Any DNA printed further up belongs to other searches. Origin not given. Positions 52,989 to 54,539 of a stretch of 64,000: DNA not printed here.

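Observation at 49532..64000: Uncharacterised biosynthetic cluster: stand-alone FAS-II-like enzymes + HMGS/ECH1/ECH2 beta-branching cassette + alpha-oxoamine synthase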

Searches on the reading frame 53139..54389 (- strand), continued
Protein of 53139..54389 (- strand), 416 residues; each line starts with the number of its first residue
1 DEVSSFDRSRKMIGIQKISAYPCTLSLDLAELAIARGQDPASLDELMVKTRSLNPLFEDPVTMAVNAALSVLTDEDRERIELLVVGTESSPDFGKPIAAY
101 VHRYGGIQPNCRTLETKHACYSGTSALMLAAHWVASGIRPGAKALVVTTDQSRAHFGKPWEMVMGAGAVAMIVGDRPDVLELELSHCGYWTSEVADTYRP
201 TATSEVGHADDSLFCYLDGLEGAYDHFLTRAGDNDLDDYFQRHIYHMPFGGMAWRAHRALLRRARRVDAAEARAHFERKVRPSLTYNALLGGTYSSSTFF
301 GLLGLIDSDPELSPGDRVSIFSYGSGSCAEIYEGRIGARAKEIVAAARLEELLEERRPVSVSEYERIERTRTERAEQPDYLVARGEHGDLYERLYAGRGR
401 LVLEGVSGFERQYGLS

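Call 86: list_cluster_members(proteins=[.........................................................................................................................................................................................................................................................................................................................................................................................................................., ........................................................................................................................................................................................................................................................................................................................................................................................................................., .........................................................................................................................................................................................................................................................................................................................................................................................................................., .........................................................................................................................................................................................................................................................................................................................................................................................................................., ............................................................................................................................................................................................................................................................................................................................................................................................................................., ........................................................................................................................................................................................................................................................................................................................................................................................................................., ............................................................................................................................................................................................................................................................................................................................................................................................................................, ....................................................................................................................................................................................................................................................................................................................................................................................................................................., window:53139-54356:-, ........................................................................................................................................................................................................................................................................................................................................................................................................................])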
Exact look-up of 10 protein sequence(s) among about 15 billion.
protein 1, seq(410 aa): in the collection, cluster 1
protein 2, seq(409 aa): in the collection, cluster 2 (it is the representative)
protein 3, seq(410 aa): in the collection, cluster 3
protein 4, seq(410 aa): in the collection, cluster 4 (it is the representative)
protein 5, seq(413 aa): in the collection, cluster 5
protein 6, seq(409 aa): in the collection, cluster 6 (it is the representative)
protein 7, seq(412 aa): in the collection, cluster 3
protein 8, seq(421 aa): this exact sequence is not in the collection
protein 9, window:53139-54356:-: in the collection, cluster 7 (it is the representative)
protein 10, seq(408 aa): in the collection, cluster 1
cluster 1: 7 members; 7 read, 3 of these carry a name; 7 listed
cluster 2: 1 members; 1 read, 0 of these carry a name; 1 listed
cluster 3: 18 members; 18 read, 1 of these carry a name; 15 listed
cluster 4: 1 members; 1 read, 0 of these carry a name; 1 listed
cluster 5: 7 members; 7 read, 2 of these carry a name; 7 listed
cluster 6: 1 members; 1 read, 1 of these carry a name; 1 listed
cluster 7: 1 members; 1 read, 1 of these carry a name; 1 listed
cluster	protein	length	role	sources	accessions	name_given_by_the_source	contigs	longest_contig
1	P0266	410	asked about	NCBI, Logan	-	-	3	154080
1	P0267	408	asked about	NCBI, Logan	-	-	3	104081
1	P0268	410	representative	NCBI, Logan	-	-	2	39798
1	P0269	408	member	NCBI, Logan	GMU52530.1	MAG: hydroxymethylglutaryl-CoA synthase [Candidatus Xenobia bacterium]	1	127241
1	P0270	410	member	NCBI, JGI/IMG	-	hydroxymethylglutaryl-CoA synthase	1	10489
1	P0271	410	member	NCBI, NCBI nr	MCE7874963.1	hydroxymethylglutaryl-CoA synthase family protein [bacterium CPR1]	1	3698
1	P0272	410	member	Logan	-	-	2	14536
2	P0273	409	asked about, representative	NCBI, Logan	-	-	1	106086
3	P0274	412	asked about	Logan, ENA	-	-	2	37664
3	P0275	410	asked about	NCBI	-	-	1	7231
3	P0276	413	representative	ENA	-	-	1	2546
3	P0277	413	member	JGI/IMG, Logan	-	hydroxymethylglutaryl-CoA synthase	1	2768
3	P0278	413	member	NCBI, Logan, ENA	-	-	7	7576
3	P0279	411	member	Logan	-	-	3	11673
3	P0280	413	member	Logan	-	-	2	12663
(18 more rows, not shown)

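Call 89: search_protein_families(library=pfam, proteins=[L091:20-1066:+, L091:1108-1809:+, L091:1840-3063:+, L091:3110-4282:+, L091:4279-5199:+, L091:5269-6126:+, L091:15140-15925:+, L091:13834-15135:+], max_evalue=0.001)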
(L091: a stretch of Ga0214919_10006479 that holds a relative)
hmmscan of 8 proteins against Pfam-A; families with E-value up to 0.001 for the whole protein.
L091:20-1066:+ (348 aa): 2 families
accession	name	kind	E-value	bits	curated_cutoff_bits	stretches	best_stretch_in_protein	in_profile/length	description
PF07690.21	MFS_1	-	2.3e-48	165.3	33.4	2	3-305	36-345/347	Major Facilitator Superfamily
PF12832.13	MFS_1_like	-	0.00094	18.8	25.2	1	109-298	146-345/373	MFS_1 like family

L091:1108-1809:+ (233 aa): 2 families
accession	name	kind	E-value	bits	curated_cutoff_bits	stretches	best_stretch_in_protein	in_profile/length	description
PF01648.25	ACPS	-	2.8e-14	53.5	25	1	108-180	1-79/111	4'-phosphopantetheinyl transferase superfamily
PF22624.1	AASDHPPT_N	-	2.7e-07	31.2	27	1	28-102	16-96/100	4'-phosphopantetheinyl transferase, N-terminal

L091:1840-3063:+ (407 aa): 1 family
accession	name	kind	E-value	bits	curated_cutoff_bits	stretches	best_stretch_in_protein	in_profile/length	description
PF01103.29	Omp85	-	3.8e-09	36.9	24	1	206-394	98-307/325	Omp85 superfamily domain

L091:3110-4282:+ (390 aa): 0 families

L091:4279-5199:+ (306 aa): 2 families
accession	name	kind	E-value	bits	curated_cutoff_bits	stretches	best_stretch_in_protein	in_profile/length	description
PF14378.12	PAP2_3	-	5.8e-20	72.3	27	1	108-279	6-187/190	PAP2 superfamily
PF01569.27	PAP2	-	2.4e-09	37.5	27.2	1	164-285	6-123/130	PAP2 superfamily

L091:5269-6126:+ (285 aa): 1 family
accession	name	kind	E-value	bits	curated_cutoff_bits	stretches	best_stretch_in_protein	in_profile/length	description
PF00698.26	Acyl_transf_1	-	2.1e-27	96.9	32.7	1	11-271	3-266/319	Acyl transferase domain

L091:15140-15925:+ (261 aa): 6 families
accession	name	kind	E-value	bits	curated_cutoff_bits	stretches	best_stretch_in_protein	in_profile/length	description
PF00106.31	adh_short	-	1e-44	152.8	26.6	1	3-191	1-190/195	short chain dehydrogenase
PF13561.12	adh_short_C2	-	3.6e-32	112.3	27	1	12-218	6-214/236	Enoyl-(Acyl carrier protein) reductase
PF08659.16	KR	-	1.3e-16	61.5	22.6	1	4-156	2-155/180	KR domain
PF23441.1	SDR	-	8.1e-09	35.7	27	1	3-186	8-197/258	SDR-like rossmann domain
PF01370.27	Epimerase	-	1.1e-05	25.4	20.9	1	6-101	2-85/240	NAD dependent epimerase/dehydratase family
PF16363.11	GDP_Man_Dehyd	-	0.00023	21.2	27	1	7-74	2-75/332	GDP-mannose 4,6 dehydratase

L091:13834-15135:+ (433 aa): 3 families
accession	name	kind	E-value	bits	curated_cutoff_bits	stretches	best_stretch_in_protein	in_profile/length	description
PF00155.27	Aminotran_1_2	-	4.7e-40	138.3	19.7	1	76-421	2-361/361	Aminotransferase class I and II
PF00266.25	Aminotran_5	-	5.7e-07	29.3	21.5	1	92-297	13-221/371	Aminotransferase class-V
PF01212.27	Beta_elim_lyase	-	0.00015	21.6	27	1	124-302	36-224/288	Beta-eliminating lyase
